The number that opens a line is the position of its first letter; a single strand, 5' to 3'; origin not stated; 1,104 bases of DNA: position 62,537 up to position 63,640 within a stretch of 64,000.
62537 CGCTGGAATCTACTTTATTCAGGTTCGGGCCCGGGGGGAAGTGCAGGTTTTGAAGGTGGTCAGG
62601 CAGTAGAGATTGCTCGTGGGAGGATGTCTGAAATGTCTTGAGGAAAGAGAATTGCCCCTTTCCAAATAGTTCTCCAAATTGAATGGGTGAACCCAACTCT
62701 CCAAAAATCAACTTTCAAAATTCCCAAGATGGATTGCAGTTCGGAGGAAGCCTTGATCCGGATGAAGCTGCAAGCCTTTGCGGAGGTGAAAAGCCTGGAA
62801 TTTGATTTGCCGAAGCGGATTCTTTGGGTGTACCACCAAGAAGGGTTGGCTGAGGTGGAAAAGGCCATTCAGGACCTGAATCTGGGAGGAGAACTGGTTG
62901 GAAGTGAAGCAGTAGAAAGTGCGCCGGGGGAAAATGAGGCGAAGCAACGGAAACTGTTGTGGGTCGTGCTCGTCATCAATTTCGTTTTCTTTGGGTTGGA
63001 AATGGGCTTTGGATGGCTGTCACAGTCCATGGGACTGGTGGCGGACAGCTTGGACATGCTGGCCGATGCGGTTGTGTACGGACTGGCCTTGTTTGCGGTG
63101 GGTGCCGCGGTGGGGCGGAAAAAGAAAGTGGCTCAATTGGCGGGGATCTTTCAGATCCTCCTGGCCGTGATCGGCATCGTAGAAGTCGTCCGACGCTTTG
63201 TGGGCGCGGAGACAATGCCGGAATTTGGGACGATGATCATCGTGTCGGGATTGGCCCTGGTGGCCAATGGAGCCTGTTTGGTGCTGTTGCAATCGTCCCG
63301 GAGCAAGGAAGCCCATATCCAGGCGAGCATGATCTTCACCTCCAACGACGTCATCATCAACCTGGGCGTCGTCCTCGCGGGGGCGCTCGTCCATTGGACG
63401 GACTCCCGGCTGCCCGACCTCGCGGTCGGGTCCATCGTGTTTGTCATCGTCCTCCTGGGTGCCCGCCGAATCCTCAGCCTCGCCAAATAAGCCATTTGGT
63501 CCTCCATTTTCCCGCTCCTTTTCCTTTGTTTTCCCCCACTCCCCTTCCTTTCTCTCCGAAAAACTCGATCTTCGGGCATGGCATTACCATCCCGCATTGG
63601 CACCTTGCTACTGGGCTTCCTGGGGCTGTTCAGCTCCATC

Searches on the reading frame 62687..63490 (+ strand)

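Call 53: search_protein_families(library=pfam, proteins=[window:62687-63490:+], max_evalue=0.00001)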
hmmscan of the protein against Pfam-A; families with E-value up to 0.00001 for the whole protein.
window:62687-63490:+ (267 aa): 1 family
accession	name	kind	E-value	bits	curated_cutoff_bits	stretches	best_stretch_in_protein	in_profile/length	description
PF01545.26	Cation_efflux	-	1.5e-15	57.9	26.6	1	91-263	1-190/198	Cation efflux family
